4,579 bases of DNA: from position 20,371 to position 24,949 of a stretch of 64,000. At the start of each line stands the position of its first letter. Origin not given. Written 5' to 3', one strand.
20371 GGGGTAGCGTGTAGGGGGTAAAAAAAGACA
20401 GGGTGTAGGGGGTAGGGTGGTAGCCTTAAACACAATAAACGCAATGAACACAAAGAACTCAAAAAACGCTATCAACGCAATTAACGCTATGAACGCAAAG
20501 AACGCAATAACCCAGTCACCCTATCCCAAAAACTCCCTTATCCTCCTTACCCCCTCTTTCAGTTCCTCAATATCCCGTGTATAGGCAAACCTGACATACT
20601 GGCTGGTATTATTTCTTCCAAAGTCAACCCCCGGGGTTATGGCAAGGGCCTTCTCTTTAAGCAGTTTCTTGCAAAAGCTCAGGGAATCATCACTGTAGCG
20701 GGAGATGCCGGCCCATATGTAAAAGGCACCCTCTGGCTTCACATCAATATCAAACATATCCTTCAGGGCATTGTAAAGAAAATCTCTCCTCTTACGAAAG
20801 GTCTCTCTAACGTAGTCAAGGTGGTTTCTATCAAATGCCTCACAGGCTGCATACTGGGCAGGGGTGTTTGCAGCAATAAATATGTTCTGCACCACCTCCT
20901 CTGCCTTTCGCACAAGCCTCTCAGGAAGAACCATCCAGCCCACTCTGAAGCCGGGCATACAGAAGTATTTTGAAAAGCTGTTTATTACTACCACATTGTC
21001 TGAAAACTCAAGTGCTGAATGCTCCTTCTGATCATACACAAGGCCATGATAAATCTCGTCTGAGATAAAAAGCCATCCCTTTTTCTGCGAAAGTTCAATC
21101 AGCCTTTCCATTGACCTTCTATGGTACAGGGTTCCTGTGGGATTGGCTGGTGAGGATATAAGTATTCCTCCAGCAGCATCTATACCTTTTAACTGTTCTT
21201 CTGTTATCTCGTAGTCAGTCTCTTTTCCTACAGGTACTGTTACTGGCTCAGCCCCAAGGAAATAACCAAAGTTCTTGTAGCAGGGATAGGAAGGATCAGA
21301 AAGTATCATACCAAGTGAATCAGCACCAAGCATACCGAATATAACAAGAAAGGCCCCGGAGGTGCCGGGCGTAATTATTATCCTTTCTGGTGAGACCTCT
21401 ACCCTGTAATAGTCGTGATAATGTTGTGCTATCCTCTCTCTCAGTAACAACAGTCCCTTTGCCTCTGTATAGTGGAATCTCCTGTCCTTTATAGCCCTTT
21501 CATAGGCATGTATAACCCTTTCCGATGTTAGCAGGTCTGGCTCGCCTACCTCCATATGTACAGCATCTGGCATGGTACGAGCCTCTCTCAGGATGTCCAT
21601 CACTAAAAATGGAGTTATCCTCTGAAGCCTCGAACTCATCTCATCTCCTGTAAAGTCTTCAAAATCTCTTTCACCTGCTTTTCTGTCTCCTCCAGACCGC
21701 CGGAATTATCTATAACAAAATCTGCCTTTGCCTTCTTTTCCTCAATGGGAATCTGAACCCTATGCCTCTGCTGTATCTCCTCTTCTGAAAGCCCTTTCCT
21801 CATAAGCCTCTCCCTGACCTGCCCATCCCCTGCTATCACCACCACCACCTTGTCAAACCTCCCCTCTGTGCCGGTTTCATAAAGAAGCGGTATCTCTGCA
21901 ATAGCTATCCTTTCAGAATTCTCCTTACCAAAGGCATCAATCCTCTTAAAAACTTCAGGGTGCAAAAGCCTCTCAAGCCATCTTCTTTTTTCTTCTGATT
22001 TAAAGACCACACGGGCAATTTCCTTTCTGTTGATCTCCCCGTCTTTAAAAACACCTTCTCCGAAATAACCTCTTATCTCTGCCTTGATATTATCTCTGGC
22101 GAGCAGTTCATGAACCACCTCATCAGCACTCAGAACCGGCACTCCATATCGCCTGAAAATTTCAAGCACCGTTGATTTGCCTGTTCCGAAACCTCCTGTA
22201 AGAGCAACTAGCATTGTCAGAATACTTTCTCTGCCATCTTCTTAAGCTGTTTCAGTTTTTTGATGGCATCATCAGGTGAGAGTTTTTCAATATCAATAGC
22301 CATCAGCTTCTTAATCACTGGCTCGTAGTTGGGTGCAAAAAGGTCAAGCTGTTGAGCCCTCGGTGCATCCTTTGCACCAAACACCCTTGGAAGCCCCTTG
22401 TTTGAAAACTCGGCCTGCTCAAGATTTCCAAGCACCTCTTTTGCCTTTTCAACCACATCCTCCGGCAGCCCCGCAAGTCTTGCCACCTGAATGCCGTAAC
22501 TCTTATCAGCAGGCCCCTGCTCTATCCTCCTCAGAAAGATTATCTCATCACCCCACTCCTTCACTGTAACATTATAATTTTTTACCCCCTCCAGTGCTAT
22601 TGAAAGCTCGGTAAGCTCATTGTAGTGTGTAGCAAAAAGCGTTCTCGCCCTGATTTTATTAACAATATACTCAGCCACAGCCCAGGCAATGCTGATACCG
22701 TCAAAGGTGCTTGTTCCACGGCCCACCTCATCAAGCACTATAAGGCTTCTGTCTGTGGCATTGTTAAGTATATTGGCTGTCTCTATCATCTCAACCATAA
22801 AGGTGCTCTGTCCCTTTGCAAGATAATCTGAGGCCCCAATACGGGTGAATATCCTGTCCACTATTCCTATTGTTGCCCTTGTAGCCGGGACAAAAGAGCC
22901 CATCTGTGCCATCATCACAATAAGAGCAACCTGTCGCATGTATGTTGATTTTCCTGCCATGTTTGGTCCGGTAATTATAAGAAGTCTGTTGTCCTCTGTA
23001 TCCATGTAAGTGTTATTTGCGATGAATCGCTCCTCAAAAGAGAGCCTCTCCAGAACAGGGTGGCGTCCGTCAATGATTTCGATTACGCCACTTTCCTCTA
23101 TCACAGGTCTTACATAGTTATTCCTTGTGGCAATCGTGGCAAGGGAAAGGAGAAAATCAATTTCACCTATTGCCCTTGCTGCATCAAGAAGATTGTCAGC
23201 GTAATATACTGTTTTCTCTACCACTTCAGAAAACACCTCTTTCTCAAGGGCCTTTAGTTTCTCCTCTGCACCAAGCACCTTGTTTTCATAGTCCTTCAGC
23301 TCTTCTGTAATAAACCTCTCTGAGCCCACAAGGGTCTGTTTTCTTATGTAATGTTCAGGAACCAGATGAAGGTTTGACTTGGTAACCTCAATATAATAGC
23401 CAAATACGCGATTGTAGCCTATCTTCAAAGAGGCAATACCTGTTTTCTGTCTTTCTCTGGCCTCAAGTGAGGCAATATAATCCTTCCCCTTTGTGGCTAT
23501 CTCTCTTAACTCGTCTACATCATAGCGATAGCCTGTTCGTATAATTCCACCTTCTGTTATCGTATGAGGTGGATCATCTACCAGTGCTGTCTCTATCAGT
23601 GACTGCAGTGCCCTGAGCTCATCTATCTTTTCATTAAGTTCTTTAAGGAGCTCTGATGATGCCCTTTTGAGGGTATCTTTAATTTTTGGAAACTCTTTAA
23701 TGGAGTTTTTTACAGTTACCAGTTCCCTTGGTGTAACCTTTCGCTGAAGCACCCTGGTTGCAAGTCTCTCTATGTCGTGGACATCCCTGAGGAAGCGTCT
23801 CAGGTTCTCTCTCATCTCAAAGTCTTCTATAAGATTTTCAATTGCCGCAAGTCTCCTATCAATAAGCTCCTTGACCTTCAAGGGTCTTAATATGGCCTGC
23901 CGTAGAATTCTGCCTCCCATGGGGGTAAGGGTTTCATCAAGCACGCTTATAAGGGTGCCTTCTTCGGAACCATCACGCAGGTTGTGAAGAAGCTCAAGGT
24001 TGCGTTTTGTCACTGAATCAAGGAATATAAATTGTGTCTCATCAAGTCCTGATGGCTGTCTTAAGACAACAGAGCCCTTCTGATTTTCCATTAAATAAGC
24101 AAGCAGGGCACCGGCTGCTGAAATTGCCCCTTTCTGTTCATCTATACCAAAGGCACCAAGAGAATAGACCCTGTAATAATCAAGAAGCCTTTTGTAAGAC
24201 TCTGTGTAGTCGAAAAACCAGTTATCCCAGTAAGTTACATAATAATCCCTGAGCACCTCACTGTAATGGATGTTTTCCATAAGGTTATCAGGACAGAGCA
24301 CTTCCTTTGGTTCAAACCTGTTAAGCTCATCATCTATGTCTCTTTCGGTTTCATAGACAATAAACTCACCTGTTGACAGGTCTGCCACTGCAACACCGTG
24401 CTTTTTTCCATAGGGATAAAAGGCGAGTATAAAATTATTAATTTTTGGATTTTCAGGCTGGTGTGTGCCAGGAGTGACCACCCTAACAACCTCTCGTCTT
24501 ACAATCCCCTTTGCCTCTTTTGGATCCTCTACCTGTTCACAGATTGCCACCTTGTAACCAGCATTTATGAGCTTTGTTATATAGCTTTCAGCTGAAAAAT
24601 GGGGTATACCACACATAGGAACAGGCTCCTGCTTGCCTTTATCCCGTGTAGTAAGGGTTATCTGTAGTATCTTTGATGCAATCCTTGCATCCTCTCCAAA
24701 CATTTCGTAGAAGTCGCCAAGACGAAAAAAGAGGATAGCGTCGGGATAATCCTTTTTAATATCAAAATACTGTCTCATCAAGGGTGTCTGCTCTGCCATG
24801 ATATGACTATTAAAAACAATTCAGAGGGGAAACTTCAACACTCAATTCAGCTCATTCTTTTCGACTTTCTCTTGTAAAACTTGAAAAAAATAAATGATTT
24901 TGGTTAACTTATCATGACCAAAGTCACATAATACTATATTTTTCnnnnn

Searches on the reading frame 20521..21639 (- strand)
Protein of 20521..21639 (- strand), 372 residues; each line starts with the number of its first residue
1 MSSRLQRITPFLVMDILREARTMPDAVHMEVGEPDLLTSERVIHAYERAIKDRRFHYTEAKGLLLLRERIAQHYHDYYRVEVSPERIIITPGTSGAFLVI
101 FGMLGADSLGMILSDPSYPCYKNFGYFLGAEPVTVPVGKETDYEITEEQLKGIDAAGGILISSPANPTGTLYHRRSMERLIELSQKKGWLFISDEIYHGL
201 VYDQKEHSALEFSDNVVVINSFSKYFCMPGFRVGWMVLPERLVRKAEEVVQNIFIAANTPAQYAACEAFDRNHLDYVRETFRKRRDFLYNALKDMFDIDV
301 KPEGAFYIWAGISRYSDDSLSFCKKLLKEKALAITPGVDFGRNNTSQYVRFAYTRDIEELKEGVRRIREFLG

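Call 12: search_protein_families(library=pfam, proteins=[window:20521-21639:-])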
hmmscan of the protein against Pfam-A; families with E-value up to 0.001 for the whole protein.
window:20521-21639:- (372 aa): 1 family
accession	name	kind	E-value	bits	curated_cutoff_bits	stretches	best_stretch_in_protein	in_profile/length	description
PF00155.27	Aminotran_1_2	-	3.4e-53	181.6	19.7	1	26-367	3-361/361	Aminotransferase class I and II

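Call 52: find_encoding_contigs(protein=window:20521-21639:-, flank=2500, max_places=10)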
Protein window:20521-21639:- (372 aa): 5 contigs read that carry it; 4 places shown.
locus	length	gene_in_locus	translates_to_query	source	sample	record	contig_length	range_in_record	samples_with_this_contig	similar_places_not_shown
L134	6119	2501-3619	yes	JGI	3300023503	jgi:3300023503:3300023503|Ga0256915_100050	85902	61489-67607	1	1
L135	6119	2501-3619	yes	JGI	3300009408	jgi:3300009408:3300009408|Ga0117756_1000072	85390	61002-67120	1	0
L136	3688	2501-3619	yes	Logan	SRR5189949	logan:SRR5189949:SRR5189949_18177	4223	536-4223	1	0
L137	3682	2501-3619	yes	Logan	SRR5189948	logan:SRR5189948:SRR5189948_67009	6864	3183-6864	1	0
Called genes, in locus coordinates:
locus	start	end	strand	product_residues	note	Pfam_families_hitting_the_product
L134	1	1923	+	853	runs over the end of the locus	PF01624:MutS_I, PF05188:MutS_II, PF05192:MutS_III, PF05190:MutS_IV, PF00488:MutS_V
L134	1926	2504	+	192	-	PF01121:CoaE, PF13207:AAA_17 (faint), PF13238:AAA_18 (faint)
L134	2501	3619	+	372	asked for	PF00155:Aminotran_1_2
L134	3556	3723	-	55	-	-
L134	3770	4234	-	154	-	PF00383:dCMP_cyt_deam_1, PF14437:MafB19-deam, PF14439:Bd3614-deam (weak)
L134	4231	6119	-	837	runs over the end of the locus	PF00133:tRNA-synt_1, PF01406:tRNA-synt_1e (faint), PF09334:tRNA-synt_1g, PF13603:tRNA-synt_1_2, PF00133:tRNA-synt_1, PF08264:Anticodon_1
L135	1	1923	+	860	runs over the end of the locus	PF01624:MutS_I, PF05188:MutS_II, PF05192:MutS_III, PF05190:MutS_IV, PF00488:MutS_V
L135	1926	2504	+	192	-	PF01121:CoaE, PF13207:AAA_17 (faint), PF13238:AAA_18 (faint)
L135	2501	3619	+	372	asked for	PF00155:Aminotran_1_2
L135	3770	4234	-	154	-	PF00383:dCMP_cyt_deam_1, PF14437:MafB19-deam, PF14439:Bd3614-deam (weak)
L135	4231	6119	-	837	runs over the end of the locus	PF00133:tRNA-synt_1, PF01406:tRNA-synt_1e (faint), PF09334:tRNA-synt_1g, PF13603:tRNA-synt_1_2, PF00133:tRNA-synt_1, PF08264:Anticodon_1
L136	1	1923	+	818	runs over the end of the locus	?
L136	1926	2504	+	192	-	PF01121:CoaE, PF13207:AAA_17 (faint), PF13238:AAA_18 (faint)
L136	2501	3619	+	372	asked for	PF00155:Aminotran_1_2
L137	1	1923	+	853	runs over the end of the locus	PF01624:MutS_I, PF05188:MutS_II, PF05192:MutS_III, PF05190:MutS_IV, PF00488:MutS_V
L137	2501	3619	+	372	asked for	PF00155:Aminotran_1_2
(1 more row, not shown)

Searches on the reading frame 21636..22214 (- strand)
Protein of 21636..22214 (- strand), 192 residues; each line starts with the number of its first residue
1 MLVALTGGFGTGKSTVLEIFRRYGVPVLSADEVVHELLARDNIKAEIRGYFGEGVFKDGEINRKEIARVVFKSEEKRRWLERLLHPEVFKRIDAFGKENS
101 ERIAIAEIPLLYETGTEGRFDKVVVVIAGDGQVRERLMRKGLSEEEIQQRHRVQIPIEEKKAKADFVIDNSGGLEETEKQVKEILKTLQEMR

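Call 85: search_protein_families(library=pfam, proteins=[window:21636-22214:-], max_evalue=0.00001)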
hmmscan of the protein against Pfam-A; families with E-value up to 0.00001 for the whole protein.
window:21636-22214:- (192 aa): 2 families
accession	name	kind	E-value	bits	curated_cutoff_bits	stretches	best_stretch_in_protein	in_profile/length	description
PF01121.26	CoaE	-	3.1e-44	151.2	27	1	1-175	1-179/180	Dephospho-CoA kinase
PF13207.12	AAA_17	-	2.9e-06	28.1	27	0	6-75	1-70/136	AAA domain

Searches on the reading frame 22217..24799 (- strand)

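Call 85: search_protein_families(library=pfam, proteins=[window:22217-24799:-], max_evalue=0.00001)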
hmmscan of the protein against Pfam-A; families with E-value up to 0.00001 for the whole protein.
window:22217-24799:- (860 aa): 5 families
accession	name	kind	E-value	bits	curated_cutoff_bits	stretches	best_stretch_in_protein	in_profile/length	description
PF00488.27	MutS_V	-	1.8e-89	299.2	30.2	1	607-794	1-188/188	MutS domain V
PF05192.23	MutS_III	-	2.2e-49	168.9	34.1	1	264-554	2-194/194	MutS domain III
PF01624.25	MutS_I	-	1.2e-47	161.3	20.6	1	5-115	1-111/113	MutS domain I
PF05190.23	MutS_IV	-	4.5e-30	104.2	22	1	423-514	1-92/92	MutS family domain IV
PF05188.22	MutS_II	-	3.4e-24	86.2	25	1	122-243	1-128/133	MutS domain II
